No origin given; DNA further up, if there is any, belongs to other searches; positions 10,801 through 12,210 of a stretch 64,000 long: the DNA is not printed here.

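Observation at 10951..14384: Arn-like module: PIG-V-like GT-C, a small 4-TM flippase-like protein, a DPM1/ArnC-like GT2, an SDR and a DUF2304-like protein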

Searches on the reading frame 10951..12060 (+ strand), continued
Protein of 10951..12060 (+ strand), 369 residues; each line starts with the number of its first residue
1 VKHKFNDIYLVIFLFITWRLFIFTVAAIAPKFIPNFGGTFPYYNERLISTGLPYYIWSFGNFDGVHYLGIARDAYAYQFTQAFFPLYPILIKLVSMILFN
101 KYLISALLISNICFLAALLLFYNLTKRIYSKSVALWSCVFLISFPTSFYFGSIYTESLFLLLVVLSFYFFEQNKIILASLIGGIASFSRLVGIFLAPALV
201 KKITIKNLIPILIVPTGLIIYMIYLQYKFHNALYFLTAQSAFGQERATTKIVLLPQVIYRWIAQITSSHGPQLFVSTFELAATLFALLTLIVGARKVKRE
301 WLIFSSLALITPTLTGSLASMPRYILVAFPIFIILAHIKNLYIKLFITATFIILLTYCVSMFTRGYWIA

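Call 43: search_protein_families(library=ncbifam, proteins=[L055:7127-8113:+, L029:7169-8122:+, L068:8063-9016:+, L040:8103-9023:+, L001:7545-8480:+, L050:7110-7931:+, L068:9013-9696:+, L026:7168-7848:+, L033:7155-7826:+, L050:9051-9971:+], max_evalue=1e-10)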
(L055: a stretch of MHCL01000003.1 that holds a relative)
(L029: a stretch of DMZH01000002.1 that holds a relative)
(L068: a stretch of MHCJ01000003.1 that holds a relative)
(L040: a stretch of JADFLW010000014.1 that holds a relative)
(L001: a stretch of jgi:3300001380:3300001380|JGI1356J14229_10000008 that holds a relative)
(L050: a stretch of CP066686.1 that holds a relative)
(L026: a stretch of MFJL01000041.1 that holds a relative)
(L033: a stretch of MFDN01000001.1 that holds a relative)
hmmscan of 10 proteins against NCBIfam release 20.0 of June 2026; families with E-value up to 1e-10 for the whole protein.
L055:7127-8113:+ (328 aa): 16 families
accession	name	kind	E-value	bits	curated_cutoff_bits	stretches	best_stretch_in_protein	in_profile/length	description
TIGR01181.1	dTDP_gluc_dehyt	equivalog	1.5e-50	172.2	365.1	1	24-327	1-313/321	dTDP-glucose 4,6-dehydratase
TIGR01179.1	galE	equivalog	2.1e-48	164.8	262.3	1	24-316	1-316/332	UDP-glucose 4-epimerase GalE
NF011728.1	PRK15181.1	equivalog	4.4e-35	121.3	760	1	25-327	18-339/348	Vi polysaccharide biosynthesis UDP-N-acetylglucosaminuronic acid C-4 epimerase TviC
TIGR04180.1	EDH_00030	hypoth_equivalog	2.5e-33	115.4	475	1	25-312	1-296/297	NAD-dependent 4,6-dehydratase LegB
TIGR02197.1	heptose_epim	equivalog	4.3e-33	114.8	274.6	1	25-320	1-308/316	ADP-glyceromanno-heptose 6-epimerase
NF007490.0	PRK10084.1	subfamily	4.1e-31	108.3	649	1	23-325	1-334/361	dTDP-glucose 4,6-dehydratase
NF007582.0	PRK10217.1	equivalog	3.7e-29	101.9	698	1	24-325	3-331/355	dTDP-glucose 4,6-dehydratase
NF007956.0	PRK10675.1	subfamily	1e-28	100.4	394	1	23-316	1-320/338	UDP-glucose 4-epimerase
NF008360.0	PRK11150.1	equivalog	9.5e-21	74.3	452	1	140-264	116-242/310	ADP-glyceromanno-heptose 6-epimerase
TIGR01472.1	gmd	equivalog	3.6e-18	65.9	415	1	67-268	56-260/342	GDP-mannose 4,6-dehydratase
TIGR02622.1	CDP_4_6_dhtase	equivalog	2.3e-17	63.2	278.45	1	25-138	7-128/352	CDP-glucose 4,6-dehydratase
NF047922.1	GDPFucSynFcl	equivalog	3.4e-16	59.6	500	1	25-327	5-303/308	GDP-L-fucose synthase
NF043036.1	ErythonDh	equivalog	2.2e-13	50.1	325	1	23-181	1-166/321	D-erythronate dehydrogenase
TIGR01214.1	rmlD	equivalog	2.1e-12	46.8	224.05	1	25-257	2-207/285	dTDP-4-dehydrorhamnose reductase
NF008872.0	PRK11908.1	equivalog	1.7e-11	43.8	294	0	23-262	2-256/349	bifunctional UDP-4-keto-pentose/UDP-xylose synthase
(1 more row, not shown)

L029:7169-8122:+ (317 aa): 9 families
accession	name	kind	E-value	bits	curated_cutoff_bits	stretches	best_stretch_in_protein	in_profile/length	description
NF047922.1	GDPFucSynFcl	equivalog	6.9e-88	295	500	1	8-311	2-305/308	GDP-L-fucose synthase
TIGR04180.1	EDH_00030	hypoth_equivalog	1.5e-25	89.9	475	1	45-270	57-268/297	NAD-dependent 4,6-dehydratase LegB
TIGR01181.1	dTDP_gluc_dehyt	equivalog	2e-24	86.3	365.1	1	56-311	69-315/321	dTDP-glucose 4,6-dehydratase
NF011728.1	PRK15181.1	equivalog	1e-17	64.2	760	1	44-310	76-340/348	Vi polysaccharide biosynthesis UDP-N-acetylglucosaminuronic acid C-4 epimerase TviC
TIGR01179.1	galE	equivalog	1.3e-16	60.3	262.3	1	56-310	68-328/332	UDP-glucose 4-epimerase GalE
NF007490.0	PRK10084.1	subfamily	1.5e-16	60.4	649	1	135-311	163-338/361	dTDP-glucose 4,6-dehydratase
NF007582.0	PRK10217.1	equivalog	5.7e-15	55.3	698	1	58-310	74-334/355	dTDP-glucose 4,6-dehydratase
NF042422.1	oxyalk_red_OleD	equivalog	1.9e-12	47.2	580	0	11-233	3-220/329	2-alkyl-3-oxoalkanoate reductase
TIGR02197.1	heptose_epim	equivalog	7.8e-11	41.7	274.6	0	58-306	66-312/316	ADP-glyceromanno-heptose 6-epimerase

L068:8063-9016:+ (317 aa): 18 families
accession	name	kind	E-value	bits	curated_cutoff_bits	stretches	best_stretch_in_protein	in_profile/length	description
TIGR01179.1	galE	equivalog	3.6e-46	157.5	262.3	1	12-187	1-181/332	UDP-glucose 4-epimerase GalE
TIGR01181.1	dTDP_gluc_dehyt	equivalog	2.1e-45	155.2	365.1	1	12-314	1-312/321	dTDP-glucose 4,6-dehydratase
TIGR04180.1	EDH_00030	hypoth_equivalog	1.3e-35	123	475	1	13-299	1-295/297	NAD-dependent 4,6-dehydratase LegB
TIGR02197.1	heptose_epim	equivalog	3e-33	115.3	274.6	1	13-265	1-261/316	ADP-glyceromanno-heptose 6-epimerase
NF011728.1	PRK15181.1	equivalog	8.7e-31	107.2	760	1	12-313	17-337/348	Vi polysaccharide biosynthesis UDP-N-acetylglucosaminuronic acid C-4 epimerase TviC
NF007490.0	PRK10084.1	subfamily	3e-29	102.1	649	1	11-313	1-334/361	dTDP-glucose 4,6-dehydratase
NF007956.0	PRK10675.1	subfamily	1.1e-26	93.8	394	1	11-305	1-321/338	UDP-glucose 4-epimerase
NF007582.0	PRK10217.1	equivalog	1.7e-26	93.1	698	1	12-313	3-331/355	dTDP-glucose 4,6-dehydratase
NF008360.0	PRK11150.1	equivalog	5.4e-22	78.4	452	1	123-255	112-245/310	ADP-glyceromanno-heptose 6-epimerase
TIGR02622.1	CDP_4_6_dhtase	equivalog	9.4e-17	61.2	278.45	1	12-184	6-193/352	CDP-glucose 4,6-dehydratase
NF043036.1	ErythonDh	equivalog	3.6e-16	59.3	325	1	11-167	1-164/321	D-erythronate dehydrogenase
TIGR01472.1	gmd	equivalog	2.8e-15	56.4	415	1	68-258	70-262/342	GDP-mannose 4,6-dehydratase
NF047922.1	GDPFucSynFcl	equivalog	4.7e-14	52.5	500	1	12-313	4-301/308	GDP-L-fucose synthase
NF058621.1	DiazavRedAvaA7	equivalog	1.1e-13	51.6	400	1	11-255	1-239/304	3-diazoavenalumate denitrifying reductase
NF008872.0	PRK11908.1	equivalog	2e-13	50.1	294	1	11-249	2-255/349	bifunctional UDP-4-keto-pentose/UDP-xylose synthase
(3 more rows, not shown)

L040:8103-9023:+ (306 aa): 19 families
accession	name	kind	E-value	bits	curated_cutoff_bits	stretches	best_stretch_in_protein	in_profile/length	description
TIGR01181.1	dTDP_gluc_dehyt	equivalog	6.5e-51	173.3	365.1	1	2-304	1-312/321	dTDP-glucose 4,6-dehydratase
TIGR01179.1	galE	equivalog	1.4e-50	172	262.3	1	2-298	1-320/332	UDP-glucose 4-epimerase GalE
TIGR02197.1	heptose_epim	equivalog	1.4e-35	122.9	274.6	1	3-298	1-308/316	ADP-glyceromanno-heptose 6-epimerase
TIGR04180.1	EDH_00030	hypoth_equivalog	1.5e-35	122.7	475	1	3-286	1-292/297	NAD-dependent 4,6-dehydratase LegB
NF011728.1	PRK15181.1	equivalog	1.1e-33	116.6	760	1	3-303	18-337/348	Vi polysaccharide biosynthesis UDP-N-acetylglucosaminuronic acid C-4 epimerase TviC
NF007956.0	PRK10675.1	subfamily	1.5e-32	113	394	1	1-299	1-325/338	UDP-glucose 4-epimerase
NF007490.0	PRK10084.1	subfamily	3.9e-31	108.3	649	1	1-303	1-334/361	dTDP-glucose 4,6-dehydratase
NF007582.0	PRK10217.1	equivalog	8.9e-27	94.1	698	1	2-303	3-331/355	dTDP-glucose 4,6-dehydratase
NF008360.0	PRK11150.1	equivalog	2.5e-22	79.5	452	1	113-245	112-245/310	ADP-glyceromanno-heptose 6-epimerase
TIGR02622.1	CDP_4_6_dhtase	equivalog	2.5e-17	63.1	278.45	1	2-304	6-331/352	CDP-glucose 4,6-dehydratase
NF043036.1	ErythonDh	equivalog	6e-15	55.3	325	1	1-157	1-164/321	D-erythronate dehydrogenase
NF047922.1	GDPFucSynFcl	equivalog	8.4e-15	55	500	1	2-304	4-302/308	GDP-L-fucose synthase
TIGR01472.1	gmd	equivalog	2.2e-14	53.4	415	1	48-249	59-263/342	GDP-mannose 4,6-dehydratase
NF058621.1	DiazavRedAvaA7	equivalog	2.3e-14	53.7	400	1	1-254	1-248/304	3-diazoavenalumate denitrifying reductase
TIGR01214.1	rmlD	equivalog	1.9e-13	50.2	224.05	1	2-235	1-207/285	dTDP-4-dehydrorhamnose reductase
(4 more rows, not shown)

L001:7545-8480:+ (311 aa): 17 families
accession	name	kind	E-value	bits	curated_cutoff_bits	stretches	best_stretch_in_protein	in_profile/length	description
TIGR01181.1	dTDP_gluc_dehyt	equivalog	2e-44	152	365.1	1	8-306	2-311/321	dTDP-glucose 4,6-dehydratase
TIGR01179.1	galE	equivalog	9.9e-44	149.5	262.3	1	7-301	1-320/332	UDP-glucose 4-epimerase GalE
TIGR02197.1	heptose_epim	equivalog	1.3e-39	136.2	274.6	1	8-265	1-268/316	ADP-glyceromanno-heptose 6-epimerase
TIGR04180.1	EDH_00030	hypoth_equivalog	6e-34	117.5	475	1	9-292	2-295/297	NAD-dependent 4,6-dehydratase LegB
NF011728.1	PRK15181.1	equivalog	4.9e-29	101.4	760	1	8-308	18-339/348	Vi polysaccharide biosynthesis UDP-N-acetylglucosaminuronic acid C-4 epimerase TviC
NF008360.0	PRK11150.1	equivalog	5.4e-26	91.5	452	1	8-253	2-250/310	ADP-glyceromanno-heptose 6-epimerase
NF007490.0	PRK10084.1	subfamily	8e-24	84.3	649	1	7-306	2-334/361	dTDP-glucose 4,6-dehydratase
NF007582.0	PRK10217.1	equivalog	9.3e-22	77.6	698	1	7-261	3-274/355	dTDP-glucose 4,6-dehydratase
NF007956.0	PRK10675.1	subfamily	2.1e-20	73.1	394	1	7-296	2-319/338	UDP-glucose 4-epimerase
NF047922.1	GDPFucSynFcl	equivalog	6e-19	68.6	500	1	5-304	2-299/308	GDP-L-fucose synthase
TIGR02622.1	CDP_4_6_dhtase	equivalog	9.6e-15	54.5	278.45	1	5-307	4-331/352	CDP-glucose 4,6-dehydratase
TIGR01472.1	gmd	equivalog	1.1e-14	54.4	415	1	60-277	67-288/342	GDP-mannose 4,6-dehydratase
TIGR03466.1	HpnA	hypoth_equivalog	1.8e-13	50.1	367.65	1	8-296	3-283/327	hopanoid-associated sugar epimerase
NF043036.1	ErythonDh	equivalog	4.7e-13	49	325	1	7-162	2-166/321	D-erythronate dehydrogenase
NF041015.1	UDPsulfquin_syn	equivalog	3.7e-12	45.9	575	0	45-267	63-319/384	UDP-sulfoquinovose synthase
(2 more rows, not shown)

L050:7110-7931:+ (273 aa): 14 families
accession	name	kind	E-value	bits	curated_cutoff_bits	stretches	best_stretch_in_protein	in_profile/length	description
TIGR04180.1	EDH_00030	hypoth_equivalog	4.6e-30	104.7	475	1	39-247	56-277/297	NAD-dependent 4,6-dehydratase LegB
TIGR01179.1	galE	equivalog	2.4e-25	89.1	262.3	1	41-238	55-287/332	UDP-glucose 4-epimerase GalE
TIGR01181.1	dTDP_gluc_dehyt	equivalog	1.4e-22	80.2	365.1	1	41-240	58-276/321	dTDP-glucose 4,6-dehydratase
TIGR02197.1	heptose_epim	equivalog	1.6e-22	80.1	274.6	1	43-255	55-294/316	ADP-glyceromanno-heptose 6-epimerase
NF047922.1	GDPFucSynFcl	equivalog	1.2e-20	74.2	500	1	6-271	3-297/308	GDP-L-fucose synthase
NF047837.1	UDPAcbARedWbcJ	equivalog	2.9e-18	65.9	500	1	6-205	1-193/372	UDP-2-acetamido-2,6-beta-L-arabino-hexul-4-ose reductase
NF007956.0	PRK10675.1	subfamily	1.9e-17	63.4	394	1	41-135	58-153/338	UDP-glucose 4-epimerase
NF011728.1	PRK15181.1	equivalog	1.1e-14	54.2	760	1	51-191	87-244/348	Vi polysaccharide biosynthesis UDP-N-acetylglucosaminuronic acid C-4 epimerase TviC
NF042422.1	oxyalk_red_OleD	equivalog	1.8e-14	53.9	580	0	6-108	1-113/329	2-alkyl-3-oxoalkanoate reductase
TIGR03589.1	PseB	equivalog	3.9e-13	49.1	407.75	1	41-224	61-242/324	UDP-N-acetylglucosamine 4,6-dehydratase (inverting)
TIGR03466.1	HpnA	hypoth_equivalog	1.9e-12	46.8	367.65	0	6-112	1-120/327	hopanoid-associated sugar epimerase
TIGR01777.1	yfcH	hypoth_equivalog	3.6e-12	46.5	207.35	0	173-232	188-247/292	TIGR01777 family oxidoreductase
NF042423.1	oxyalk_red_Shew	equivalog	4.6e-12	45.7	580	0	7-189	10-214/331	2-alkyl-3-oxoalkanoate reductase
NF007490.0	PRK10084.1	subfamily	8.9e-11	41.4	649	0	97-224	149-275/361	dTDP-glucose 4,6-dehydratase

L068:9013-9696:+ (227 aa): 4 families
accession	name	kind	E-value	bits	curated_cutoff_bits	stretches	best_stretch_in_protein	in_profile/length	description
NF058614.1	PPMAGASynPpgS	equivalog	1.6e-49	168.4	370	1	5-222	4-220/226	polyprenyl-phospho-N-acetylgalactosaminyl synthase PpgS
TIGR04182.1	glyco_TIGR04182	equivalog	5.8e-28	98.1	325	1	4-213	3-202/293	S-layer glycoprotein N-glycosyltransferase AglJ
NF047588.1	GlcsyltransPgfSStrep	equivalog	6.7e-16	58.4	500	1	1-168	1-168/308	glycosyltransferase PgfS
NF041391.1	DPhHxTase_Halo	equivalog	2e-14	53.1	375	1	9-214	3-194/213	dolichyl-phosphate hexose transferase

L026:7168-7848:+ (226 aa): 5 families
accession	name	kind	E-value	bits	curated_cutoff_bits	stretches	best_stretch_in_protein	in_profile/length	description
NF058614.1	PPMAGASynPpgS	equivalog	3e-44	151.1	370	1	5-223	4-222/226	polyprenyl-phospho-N-acetylgalactosaminyl synthase PpgS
TIGR04182.1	glyco_TIGR04182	equivalog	4.4e-22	78.8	325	1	5-196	4-189/293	S-layer glycoprotein N-glycosyltransferase AglJ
NF041391.1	DPhHxTase_Halo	equivalog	4e-15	55.4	375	1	9-196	3-182/213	dolichyl-phosphate hexose transferase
NF007986.1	PRK10714.1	equivalog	2.5e-11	43.2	529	1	3-172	8-178/316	undecaprenyl-phosphate 4-deoxy-4-formamido-L-arabinose transferase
NF047588.1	GlcsyltransPgfSStrep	equivalog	7e-11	41.9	500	1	1-167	1-168/308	glycosyltransferase PgfS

L033:7155-7826:+ (223 aa): 5 families
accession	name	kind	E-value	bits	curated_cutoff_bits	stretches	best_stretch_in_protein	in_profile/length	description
NF058614.1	PPMAGASynPpgS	equivalog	2.6e-35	121.9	370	1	4-219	3-221/226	polyprenyl-phospho-N-acetylgalactosaminyl synthase PpgS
TIGR04182.1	glyco_TIGR04182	equivalog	3.5e-28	98.8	325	1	3-201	2-193/293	S-layer glycoprotein N-glycosyltransferase AglJ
NF047588.1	GlcsyltransPgfSStrep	equivalog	1.9e-17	63.5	500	1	1-165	1-167/308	glycosyltransferase PgfS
NF041391.1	DPhHxTase_Halo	equivalog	3.7e-17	62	375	1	9-211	3-195/213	dolichyl-phosphate hexose transferase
TIGR03937.1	PgaC_IcaA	equivalog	4.9e-13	48.8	422.3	1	2-91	46-135/407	poly-beta-1,6-N-acetyl-D-glucosamine synthase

L050:9051-9971:+ (306 aa): 3 families
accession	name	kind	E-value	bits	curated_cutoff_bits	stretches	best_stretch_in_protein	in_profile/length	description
NF047588.1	GlcsyltransPgfSStrep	equivalog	9.8e-14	51.3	500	1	58-228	3-168/308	glycosyltransferase PgfS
NF058614.1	PPMAGASynPpgS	equivalog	4e-13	49.3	370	1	60-264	4-199/226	polyprenyl-phospho-N-acetylgalactosaminyl synthase PpgS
TIGR03937.1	PgaC_IcaA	equivalog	2.8e-12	46.3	422.3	1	33-166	22-151/407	poly-beta-1,6-N-acetyl-D-glucosamine synthase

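Call 51: list_cluster_members(proteins=[window:10951-12060:+, window:12088-12456:+, window:12463-13143:+, window:13140-14030:+, window:14031-14384:+])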
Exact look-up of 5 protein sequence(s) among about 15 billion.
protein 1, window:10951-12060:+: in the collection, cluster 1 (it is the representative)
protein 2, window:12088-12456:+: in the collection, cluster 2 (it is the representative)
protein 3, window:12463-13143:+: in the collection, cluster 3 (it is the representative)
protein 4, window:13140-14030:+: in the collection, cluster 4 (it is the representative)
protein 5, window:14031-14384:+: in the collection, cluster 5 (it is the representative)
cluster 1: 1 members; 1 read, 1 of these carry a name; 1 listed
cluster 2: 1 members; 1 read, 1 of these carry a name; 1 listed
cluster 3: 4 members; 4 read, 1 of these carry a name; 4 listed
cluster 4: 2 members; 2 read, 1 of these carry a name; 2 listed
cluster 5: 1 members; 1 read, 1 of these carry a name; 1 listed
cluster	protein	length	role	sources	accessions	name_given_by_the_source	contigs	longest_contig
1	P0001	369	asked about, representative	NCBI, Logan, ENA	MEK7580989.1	MAG: mannosyltransferase family protein [Patescibacteria group bacterium]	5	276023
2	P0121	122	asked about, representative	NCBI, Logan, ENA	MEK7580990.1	MAG: hypothetical protein AAB512_01785 [Patescibacteria group bacterium]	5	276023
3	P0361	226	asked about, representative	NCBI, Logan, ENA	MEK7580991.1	MAG: glycosyltransferase family 2 protein [Patescibacteria group bacterium]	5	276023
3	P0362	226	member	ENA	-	-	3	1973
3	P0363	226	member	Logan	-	-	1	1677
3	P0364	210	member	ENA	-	-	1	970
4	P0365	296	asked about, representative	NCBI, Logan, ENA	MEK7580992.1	MAG: NAD(P)-dependent oxidoreductase [Patescibacteria group bacterium]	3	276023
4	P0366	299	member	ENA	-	-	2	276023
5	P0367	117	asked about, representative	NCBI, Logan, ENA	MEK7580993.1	MAG: DUF2304 family protein [Patescibacteria group bacterium]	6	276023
